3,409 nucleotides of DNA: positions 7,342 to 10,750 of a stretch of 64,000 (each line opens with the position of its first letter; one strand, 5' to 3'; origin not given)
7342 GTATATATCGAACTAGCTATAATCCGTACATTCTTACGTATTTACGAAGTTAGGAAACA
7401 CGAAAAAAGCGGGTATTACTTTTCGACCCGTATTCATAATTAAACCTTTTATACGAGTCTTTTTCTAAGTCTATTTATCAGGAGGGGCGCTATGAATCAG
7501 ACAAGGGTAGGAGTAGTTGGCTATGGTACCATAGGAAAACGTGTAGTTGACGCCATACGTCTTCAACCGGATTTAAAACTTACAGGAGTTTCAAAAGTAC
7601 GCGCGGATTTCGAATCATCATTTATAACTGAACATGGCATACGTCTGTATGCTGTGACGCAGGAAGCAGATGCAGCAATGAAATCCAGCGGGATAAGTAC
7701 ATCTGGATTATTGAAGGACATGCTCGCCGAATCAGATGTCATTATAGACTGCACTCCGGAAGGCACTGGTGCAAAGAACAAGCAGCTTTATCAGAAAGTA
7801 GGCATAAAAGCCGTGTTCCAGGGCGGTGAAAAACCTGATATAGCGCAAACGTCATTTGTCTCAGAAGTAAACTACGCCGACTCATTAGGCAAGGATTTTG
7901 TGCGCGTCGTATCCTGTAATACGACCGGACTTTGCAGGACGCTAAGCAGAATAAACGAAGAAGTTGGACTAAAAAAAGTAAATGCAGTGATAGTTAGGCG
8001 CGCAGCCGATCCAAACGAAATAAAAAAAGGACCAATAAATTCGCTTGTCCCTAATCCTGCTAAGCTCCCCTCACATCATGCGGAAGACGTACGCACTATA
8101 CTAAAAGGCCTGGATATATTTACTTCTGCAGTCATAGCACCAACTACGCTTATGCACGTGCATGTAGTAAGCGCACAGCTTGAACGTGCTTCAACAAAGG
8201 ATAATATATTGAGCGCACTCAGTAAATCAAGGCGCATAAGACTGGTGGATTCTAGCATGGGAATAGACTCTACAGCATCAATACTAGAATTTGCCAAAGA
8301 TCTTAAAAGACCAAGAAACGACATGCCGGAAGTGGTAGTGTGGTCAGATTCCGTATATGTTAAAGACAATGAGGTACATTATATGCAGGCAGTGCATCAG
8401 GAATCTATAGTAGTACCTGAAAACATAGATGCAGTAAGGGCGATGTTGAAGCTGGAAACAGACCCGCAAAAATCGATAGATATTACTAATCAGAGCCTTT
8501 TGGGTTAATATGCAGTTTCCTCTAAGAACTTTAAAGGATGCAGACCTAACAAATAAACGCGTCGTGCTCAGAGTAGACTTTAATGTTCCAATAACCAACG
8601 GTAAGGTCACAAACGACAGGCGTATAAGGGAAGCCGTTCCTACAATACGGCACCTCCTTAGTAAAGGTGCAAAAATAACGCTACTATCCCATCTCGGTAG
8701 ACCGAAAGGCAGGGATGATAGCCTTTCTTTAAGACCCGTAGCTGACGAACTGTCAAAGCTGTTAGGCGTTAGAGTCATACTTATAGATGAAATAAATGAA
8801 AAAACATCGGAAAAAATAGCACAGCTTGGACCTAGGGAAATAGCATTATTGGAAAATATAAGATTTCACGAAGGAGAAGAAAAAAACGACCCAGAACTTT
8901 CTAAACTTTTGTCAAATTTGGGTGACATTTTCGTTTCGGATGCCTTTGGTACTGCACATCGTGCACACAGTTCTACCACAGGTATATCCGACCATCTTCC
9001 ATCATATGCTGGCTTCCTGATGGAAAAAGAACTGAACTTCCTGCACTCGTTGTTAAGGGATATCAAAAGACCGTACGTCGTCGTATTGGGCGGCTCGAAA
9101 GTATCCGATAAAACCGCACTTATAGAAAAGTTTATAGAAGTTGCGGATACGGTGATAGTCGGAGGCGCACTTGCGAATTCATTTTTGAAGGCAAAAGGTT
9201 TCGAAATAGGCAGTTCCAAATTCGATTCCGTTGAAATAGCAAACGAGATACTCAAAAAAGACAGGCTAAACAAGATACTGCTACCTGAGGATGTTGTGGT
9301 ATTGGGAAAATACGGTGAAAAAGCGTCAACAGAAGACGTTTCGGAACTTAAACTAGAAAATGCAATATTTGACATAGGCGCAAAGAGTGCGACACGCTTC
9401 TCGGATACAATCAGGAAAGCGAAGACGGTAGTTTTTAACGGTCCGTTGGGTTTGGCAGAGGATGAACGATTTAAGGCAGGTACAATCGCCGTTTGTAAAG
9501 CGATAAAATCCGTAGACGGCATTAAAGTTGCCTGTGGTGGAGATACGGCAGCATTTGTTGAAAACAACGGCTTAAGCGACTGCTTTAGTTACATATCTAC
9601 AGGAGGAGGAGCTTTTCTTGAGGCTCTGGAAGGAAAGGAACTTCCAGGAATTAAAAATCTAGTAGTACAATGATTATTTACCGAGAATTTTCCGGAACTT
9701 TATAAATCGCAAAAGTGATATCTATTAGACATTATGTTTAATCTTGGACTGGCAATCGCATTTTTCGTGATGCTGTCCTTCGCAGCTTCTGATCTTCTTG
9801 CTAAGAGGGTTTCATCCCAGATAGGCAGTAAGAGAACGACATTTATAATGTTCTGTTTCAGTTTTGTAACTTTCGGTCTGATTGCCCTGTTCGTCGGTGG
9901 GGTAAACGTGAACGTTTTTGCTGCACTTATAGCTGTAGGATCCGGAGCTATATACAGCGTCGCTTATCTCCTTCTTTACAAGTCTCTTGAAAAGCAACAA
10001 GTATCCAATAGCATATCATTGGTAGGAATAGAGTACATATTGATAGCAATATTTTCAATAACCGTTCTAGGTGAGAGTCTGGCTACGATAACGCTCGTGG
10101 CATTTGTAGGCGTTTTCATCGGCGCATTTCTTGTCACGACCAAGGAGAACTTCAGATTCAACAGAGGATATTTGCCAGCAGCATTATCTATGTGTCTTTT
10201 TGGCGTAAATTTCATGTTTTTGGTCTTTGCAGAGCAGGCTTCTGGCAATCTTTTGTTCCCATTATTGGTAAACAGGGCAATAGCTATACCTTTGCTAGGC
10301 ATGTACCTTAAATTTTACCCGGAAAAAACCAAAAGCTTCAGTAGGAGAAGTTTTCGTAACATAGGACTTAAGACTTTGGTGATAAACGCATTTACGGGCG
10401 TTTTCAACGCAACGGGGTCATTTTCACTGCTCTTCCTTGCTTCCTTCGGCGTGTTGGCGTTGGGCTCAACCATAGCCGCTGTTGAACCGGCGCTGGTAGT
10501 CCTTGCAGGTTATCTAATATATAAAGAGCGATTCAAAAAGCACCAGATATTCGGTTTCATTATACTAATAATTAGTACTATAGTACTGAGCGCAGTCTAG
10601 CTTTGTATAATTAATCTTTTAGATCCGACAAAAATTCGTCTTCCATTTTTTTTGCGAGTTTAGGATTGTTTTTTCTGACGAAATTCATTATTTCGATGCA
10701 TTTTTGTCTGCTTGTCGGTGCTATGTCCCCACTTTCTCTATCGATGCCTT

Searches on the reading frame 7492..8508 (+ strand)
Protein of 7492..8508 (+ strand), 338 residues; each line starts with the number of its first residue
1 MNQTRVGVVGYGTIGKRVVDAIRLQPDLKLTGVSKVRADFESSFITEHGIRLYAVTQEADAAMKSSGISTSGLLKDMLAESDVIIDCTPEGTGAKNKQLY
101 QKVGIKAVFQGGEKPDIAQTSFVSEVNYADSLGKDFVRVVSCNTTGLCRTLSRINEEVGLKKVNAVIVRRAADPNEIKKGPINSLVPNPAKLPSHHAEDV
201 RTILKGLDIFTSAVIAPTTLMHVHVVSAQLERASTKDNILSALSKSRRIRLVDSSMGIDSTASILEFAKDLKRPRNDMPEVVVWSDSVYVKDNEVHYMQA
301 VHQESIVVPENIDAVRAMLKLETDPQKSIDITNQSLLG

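Call 70: search_protein_families(library=pfam, proteins=[window:7492-8508:+], max_evalue=0.0001)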
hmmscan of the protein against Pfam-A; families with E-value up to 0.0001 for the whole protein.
window:7492-8508:+ (338 aa): 2 families
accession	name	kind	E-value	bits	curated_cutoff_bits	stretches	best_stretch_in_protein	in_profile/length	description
PF02800.25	Gp_dh_C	-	3.6e-22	79.1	24.4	1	147-301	1-158/158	Glyceraldehyde 3-phosphate dehydrogenase, C-terminal domain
PF01113.26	DapB_N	-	3.1e-07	30.9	25.6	1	5-108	2-95/124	Dihydrodipicolinate reductase, N-terminus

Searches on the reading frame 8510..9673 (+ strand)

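Call 70: search_protein_families(library=pfam, proteins=[window:8510-9673:+], max_evalue=0.0001)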
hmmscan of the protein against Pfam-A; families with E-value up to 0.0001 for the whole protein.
window:8510-9673:+ (387 aa): 1 family
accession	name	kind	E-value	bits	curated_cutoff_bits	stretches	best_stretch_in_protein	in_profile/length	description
PF00162.24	PGK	-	1e-136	456.3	27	1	8-376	1-379/379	Phosphoglycerate kinase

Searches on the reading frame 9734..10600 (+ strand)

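Call 70: search_protein_families(library=pfam, proteins=[window:9734-10600:+], max_evalue=0.0001)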
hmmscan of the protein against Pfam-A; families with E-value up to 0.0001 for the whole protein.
window:9734-10600:+ (288 aa): 1 family
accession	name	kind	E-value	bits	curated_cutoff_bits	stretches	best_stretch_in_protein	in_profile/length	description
PF00892.27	EamA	-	2.3e-20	73.7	28.2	2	4-135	2-134/135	EamA-like transporter family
